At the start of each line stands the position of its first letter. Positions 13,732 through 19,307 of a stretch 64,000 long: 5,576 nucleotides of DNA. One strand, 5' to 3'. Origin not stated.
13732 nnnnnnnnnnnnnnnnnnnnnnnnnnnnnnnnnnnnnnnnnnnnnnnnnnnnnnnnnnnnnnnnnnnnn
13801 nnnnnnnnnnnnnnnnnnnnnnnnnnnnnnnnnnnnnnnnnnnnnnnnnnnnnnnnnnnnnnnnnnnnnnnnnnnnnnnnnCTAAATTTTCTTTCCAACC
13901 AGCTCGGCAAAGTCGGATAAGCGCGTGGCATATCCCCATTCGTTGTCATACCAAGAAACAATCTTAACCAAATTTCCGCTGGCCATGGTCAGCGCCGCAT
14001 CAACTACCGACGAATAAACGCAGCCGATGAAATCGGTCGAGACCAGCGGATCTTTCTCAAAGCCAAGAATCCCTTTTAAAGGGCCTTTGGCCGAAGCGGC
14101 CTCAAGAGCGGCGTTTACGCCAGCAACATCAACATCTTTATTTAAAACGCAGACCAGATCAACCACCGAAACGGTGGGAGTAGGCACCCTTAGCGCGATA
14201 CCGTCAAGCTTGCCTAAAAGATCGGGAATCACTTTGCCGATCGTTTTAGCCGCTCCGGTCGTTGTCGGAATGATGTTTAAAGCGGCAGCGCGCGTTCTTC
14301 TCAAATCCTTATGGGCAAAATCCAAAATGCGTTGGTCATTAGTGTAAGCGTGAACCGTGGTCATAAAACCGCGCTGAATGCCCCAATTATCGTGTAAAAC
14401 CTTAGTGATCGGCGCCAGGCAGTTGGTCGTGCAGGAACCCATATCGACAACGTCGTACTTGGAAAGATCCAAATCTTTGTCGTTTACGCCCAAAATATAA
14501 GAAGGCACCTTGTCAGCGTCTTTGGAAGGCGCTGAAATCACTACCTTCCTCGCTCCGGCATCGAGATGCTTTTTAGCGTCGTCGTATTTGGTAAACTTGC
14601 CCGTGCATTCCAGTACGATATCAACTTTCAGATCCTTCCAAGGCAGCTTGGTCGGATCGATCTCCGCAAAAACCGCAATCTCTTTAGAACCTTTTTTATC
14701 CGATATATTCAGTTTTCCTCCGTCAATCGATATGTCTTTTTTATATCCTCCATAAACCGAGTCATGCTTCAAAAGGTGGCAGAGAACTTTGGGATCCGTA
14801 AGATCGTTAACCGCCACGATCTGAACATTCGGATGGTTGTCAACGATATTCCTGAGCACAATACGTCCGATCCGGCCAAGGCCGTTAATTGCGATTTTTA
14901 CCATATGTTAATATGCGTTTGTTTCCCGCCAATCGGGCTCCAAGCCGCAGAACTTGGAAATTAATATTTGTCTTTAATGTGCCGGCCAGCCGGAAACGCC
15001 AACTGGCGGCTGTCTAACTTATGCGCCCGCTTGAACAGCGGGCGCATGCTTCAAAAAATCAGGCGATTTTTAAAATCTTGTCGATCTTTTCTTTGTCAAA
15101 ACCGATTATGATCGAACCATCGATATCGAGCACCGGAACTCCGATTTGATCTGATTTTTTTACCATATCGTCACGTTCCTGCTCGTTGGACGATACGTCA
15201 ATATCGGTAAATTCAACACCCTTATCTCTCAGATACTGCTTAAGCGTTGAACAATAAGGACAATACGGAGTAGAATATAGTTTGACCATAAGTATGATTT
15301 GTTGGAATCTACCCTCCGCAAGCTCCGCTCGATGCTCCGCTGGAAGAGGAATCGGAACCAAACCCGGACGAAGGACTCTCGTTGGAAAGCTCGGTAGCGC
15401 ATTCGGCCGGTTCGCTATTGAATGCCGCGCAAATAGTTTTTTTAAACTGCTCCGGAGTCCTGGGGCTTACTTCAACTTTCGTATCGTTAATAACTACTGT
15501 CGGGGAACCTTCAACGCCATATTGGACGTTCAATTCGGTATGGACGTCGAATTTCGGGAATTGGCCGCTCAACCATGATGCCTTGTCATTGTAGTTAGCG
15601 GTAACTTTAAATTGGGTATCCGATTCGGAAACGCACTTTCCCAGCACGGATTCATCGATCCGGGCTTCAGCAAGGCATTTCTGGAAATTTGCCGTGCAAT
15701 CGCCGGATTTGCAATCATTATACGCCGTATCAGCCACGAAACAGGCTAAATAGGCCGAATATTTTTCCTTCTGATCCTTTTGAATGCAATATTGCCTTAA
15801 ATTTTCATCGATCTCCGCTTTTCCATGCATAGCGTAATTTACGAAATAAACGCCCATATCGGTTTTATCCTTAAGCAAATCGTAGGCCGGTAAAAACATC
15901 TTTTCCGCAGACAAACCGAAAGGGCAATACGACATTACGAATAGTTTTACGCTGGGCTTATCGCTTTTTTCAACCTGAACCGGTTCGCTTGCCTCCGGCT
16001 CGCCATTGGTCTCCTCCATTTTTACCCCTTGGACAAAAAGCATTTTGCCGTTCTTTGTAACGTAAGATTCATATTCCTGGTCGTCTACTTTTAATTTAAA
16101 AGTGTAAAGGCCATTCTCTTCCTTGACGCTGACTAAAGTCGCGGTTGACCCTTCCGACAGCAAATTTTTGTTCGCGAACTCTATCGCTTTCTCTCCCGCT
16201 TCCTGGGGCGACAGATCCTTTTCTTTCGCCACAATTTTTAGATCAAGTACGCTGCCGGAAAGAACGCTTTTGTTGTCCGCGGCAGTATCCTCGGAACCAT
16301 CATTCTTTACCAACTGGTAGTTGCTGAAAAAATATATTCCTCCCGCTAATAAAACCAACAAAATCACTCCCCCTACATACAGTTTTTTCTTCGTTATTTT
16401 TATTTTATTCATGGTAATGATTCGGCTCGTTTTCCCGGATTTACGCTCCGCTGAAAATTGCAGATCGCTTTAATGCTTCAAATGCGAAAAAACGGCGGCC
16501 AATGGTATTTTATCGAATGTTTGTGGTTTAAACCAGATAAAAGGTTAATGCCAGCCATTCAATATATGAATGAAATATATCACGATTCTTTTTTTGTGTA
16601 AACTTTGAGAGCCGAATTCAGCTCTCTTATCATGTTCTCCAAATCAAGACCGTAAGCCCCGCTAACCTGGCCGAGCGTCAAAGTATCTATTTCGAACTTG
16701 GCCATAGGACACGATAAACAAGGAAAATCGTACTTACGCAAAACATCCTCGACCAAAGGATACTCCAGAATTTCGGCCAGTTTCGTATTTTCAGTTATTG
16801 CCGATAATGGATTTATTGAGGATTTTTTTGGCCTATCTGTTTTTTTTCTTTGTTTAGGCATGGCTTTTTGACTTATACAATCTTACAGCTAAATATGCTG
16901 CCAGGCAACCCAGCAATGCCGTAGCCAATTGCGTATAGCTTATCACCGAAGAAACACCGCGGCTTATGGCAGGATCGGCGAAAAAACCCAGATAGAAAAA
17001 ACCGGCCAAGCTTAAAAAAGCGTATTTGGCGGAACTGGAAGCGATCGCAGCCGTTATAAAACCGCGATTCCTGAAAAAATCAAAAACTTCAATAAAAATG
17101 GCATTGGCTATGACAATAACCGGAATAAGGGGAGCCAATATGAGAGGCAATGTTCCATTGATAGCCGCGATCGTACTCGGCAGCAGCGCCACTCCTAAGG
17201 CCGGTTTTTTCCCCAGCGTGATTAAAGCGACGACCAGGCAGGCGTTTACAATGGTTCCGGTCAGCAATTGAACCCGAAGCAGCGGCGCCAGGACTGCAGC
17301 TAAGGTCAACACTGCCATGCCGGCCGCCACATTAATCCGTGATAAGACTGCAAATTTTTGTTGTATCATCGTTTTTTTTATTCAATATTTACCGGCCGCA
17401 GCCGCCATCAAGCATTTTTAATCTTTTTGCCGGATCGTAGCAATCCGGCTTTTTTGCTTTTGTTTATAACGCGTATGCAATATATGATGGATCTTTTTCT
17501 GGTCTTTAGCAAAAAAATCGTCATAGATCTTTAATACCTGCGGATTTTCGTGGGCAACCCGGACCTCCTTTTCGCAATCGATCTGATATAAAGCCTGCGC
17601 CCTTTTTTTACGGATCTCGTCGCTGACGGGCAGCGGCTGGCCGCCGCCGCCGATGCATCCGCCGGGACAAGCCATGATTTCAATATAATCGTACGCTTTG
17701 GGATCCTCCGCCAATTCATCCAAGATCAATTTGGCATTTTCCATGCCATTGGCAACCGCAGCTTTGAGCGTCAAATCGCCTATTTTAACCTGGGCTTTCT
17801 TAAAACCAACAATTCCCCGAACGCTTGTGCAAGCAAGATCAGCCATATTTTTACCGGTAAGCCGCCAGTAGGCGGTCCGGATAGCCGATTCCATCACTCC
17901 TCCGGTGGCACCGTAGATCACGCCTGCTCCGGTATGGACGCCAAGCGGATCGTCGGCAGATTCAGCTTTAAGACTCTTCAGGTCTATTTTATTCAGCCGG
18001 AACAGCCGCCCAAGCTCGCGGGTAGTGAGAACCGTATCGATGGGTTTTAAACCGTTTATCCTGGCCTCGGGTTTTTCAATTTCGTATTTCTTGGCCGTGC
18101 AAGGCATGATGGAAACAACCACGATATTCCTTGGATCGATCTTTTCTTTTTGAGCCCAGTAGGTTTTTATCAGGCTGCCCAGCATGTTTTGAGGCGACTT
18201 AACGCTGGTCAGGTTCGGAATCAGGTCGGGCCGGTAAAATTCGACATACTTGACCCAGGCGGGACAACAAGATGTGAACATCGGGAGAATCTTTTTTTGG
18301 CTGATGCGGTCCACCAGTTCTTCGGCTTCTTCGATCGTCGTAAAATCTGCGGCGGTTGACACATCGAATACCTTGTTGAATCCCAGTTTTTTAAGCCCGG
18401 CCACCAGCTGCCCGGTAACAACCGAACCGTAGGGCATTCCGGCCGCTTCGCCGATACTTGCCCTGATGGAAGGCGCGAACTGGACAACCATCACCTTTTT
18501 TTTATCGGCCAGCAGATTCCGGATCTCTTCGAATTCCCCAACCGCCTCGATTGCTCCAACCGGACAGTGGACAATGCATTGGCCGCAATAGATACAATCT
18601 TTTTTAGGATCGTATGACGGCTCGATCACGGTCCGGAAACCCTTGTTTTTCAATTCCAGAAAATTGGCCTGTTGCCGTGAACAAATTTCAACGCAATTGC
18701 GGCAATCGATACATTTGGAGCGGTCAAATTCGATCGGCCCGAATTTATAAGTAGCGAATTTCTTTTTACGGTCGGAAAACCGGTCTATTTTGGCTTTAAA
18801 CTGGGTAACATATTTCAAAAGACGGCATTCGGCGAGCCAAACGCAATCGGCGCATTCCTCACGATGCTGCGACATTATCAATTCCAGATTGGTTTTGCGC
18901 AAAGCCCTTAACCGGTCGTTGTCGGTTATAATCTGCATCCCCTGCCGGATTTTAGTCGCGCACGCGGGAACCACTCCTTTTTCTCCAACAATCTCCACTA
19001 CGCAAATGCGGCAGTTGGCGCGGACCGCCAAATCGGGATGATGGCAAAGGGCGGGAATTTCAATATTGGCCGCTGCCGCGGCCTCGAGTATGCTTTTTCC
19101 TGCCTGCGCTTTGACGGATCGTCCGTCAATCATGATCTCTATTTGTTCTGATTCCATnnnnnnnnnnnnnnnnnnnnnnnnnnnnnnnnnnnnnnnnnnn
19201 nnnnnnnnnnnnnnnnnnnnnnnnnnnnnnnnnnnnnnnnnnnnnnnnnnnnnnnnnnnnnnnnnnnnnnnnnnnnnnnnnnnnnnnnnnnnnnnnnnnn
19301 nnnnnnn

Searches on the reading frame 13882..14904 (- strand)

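Call 64: search_protein_families(library=pfam, proteins=[window:13882-14904:-], max_evalue=0.001)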
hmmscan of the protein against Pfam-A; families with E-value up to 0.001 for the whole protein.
window:13882-14904:- (340 aa): 2 families
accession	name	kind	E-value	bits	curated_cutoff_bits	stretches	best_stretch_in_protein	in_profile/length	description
PF02800.25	Gp_dh_C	-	4.1e-62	208.9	24.4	1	163-319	1-158/158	Glyceraldehyde 3-phosphate dehydrogenase, C-terminal domain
PF00044.30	Gp_dh_N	-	2.2e-34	118.2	31.7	1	2-106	1-100/101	Glyceraldehyde 3-phosphate dehydrogenase, NAD binding domain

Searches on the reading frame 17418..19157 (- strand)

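Call 83: search_protein_families(library=pfam, proteins=[window:17418-19157:-], max_evalue=0.001)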
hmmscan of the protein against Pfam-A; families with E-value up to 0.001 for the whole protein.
window:17418-19157:- (579 aa): 11 families
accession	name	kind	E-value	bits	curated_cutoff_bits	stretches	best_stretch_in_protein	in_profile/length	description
PF02906.19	Fe_hyd_lg_C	-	2.1e-89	299.8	22.1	1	221-505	1-245/245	Iron only hydrogenase large subunit, C-terminal domain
PF13510.11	Fer2_4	-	1.3e-18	67.3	22.8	1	4-80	2-81/82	2Fe-2S iron-sulfur cluster binding domain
PF02256.22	Fe_hyd_SSU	-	5.8e-18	65.1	24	1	513-567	1-56/56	Iron hydrogenase small subunit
PF12838.12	Fer4_7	-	1.7e-08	35.2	27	1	148-202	1-52/52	4Fe-4S dicluster domain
PF00037.32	Fer4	-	2.2e-06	27.7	21.1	1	187-204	7-24/24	4Fe-4S binding domain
PF00111.32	Fer2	-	6.6e-06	26.4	21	1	11-59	4-62/77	2Fe-2S iron-sulfur cluster binding domain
PF10588.14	NADH-G_4Fe-4S_3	-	1.1e-05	25.3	27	1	87-121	1-35/40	NADH-ubiquinone oxidoreductase-G iron-sulfur binding region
PF14697.11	Fer4_21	-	1.5e-05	25.5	35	1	145-204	4-58/59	4Fe-4S dicluster domain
PF13187.11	Fer4_9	-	2.2e-05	24.8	27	1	148-203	1-52/52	4Fe-4S dicluster domain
PF13237.11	Fer4_10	-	2.3e-05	24.7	25.5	1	143-199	3-53/53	4Fe-4S dicluster domain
PF12837.12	Fer4_6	-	4.2e-05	23.7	25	1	142-161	2-21/24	4Fe-4S binding domain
